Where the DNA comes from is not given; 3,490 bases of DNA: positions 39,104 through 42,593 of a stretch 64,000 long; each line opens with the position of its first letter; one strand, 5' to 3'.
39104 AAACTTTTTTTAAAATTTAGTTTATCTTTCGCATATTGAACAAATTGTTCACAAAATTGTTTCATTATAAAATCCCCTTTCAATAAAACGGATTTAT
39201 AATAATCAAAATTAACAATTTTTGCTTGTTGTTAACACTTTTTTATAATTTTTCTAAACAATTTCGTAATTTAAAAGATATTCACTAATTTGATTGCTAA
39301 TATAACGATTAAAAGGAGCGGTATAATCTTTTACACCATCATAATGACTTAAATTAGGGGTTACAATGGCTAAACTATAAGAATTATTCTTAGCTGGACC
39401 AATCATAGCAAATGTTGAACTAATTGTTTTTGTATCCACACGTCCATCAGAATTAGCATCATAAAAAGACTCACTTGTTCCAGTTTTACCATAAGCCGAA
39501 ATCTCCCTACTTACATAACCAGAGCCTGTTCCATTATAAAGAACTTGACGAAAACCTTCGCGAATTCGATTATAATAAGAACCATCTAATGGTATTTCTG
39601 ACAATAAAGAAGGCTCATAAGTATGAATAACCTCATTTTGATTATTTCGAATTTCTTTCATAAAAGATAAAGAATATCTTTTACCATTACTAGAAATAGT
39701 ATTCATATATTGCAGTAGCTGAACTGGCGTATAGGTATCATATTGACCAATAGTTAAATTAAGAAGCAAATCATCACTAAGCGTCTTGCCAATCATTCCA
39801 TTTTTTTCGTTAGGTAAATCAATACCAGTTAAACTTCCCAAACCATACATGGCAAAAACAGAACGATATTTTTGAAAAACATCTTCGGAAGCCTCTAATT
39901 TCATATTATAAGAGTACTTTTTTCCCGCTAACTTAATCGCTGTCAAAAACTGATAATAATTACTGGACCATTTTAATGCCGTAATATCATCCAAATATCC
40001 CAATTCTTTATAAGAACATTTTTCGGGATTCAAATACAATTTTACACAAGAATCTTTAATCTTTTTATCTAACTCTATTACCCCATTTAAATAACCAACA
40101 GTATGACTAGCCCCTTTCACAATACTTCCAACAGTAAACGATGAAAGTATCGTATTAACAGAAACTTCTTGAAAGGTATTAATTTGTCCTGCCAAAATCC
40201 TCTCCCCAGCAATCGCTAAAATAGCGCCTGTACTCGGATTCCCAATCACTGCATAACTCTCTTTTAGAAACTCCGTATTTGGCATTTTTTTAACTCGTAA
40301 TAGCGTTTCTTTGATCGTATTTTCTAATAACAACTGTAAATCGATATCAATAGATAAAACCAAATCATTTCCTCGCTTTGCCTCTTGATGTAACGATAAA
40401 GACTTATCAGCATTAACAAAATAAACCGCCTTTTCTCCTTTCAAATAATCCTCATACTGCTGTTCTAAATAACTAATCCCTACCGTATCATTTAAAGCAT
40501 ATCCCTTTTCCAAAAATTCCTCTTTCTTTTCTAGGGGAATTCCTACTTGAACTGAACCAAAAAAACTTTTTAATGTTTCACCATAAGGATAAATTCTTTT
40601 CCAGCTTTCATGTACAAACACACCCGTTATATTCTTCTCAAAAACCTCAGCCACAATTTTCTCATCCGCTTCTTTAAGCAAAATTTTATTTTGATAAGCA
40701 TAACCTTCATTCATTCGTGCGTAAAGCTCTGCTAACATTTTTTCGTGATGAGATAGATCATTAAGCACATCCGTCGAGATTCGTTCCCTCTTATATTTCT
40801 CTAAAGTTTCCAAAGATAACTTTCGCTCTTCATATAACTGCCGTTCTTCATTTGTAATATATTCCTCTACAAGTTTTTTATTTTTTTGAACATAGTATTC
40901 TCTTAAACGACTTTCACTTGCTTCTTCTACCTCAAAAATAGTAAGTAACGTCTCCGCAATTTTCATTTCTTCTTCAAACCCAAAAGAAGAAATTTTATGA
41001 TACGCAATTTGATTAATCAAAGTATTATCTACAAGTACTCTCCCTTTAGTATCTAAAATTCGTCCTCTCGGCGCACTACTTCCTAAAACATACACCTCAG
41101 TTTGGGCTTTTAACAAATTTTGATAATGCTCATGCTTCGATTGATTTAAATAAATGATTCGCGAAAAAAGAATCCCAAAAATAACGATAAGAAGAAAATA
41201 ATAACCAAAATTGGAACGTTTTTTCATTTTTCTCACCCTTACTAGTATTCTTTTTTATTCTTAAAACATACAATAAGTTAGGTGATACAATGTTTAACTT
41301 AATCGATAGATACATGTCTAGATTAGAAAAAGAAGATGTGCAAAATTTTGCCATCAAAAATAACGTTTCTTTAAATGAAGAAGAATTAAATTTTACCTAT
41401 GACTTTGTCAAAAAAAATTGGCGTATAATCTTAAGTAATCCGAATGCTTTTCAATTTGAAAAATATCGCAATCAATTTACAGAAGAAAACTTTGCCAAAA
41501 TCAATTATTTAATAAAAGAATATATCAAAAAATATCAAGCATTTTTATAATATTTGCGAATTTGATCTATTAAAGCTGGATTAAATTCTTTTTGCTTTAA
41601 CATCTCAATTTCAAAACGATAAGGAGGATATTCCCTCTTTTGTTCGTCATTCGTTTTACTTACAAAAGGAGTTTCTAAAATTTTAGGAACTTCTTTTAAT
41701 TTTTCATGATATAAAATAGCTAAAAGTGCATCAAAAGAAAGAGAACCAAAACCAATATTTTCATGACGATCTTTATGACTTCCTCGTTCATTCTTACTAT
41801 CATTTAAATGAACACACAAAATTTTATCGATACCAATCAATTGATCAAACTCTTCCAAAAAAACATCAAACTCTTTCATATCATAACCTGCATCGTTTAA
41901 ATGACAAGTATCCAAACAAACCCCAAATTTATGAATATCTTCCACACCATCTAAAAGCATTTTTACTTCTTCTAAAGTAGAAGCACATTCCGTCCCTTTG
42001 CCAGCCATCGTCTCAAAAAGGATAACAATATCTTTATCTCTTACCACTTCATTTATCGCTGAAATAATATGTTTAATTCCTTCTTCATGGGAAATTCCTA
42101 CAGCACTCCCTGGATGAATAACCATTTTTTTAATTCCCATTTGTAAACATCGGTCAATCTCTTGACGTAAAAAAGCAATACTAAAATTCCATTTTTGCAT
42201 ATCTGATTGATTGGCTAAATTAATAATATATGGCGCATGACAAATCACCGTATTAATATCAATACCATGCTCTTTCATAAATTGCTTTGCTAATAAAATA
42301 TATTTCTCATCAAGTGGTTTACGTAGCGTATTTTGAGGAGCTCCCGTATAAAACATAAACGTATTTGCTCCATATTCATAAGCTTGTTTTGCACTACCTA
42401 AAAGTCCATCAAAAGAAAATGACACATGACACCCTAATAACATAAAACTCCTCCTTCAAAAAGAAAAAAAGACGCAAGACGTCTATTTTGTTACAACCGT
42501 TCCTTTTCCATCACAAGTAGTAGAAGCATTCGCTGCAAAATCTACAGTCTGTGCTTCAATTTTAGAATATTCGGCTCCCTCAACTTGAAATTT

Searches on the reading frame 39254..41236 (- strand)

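Call 77: search_protein_families(library=pfam, proteins=[window:39254-41236:-], max_evalue=0.00001)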
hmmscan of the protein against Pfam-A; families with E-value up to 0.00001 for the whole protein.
window:39254-41236:- (660 aa): 2 families
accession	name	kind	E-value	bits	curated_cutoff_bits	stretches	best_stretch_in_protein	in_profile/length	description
PF00905.27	Transpeptidase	-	6.7e-36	124.4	22.1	1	328-634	2-286/299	Penicillin binding protein transpeptidase domain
PF03717.20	PBP_dimer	-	3.9e-25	89.8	24.4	1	54-278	3-171/180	Penicillin-binding Protein dimerisation domain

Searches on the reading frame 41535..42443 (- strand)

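Call 54: search_protein_families(library=pfam, proteins=[window:41535-42443:-], max_evalue=0.0001)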
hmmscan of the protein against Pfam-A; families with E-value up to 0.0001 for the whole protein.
window:41535-42443:- (302 aa): 1 family
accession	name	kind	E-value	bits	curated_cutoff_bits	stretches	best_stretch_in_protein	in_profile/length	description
PF01261.30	AP_endonuc_2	-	3.6e-52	178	31.1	1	19-270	2-234/249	Xylose isomerase-like TIM barrel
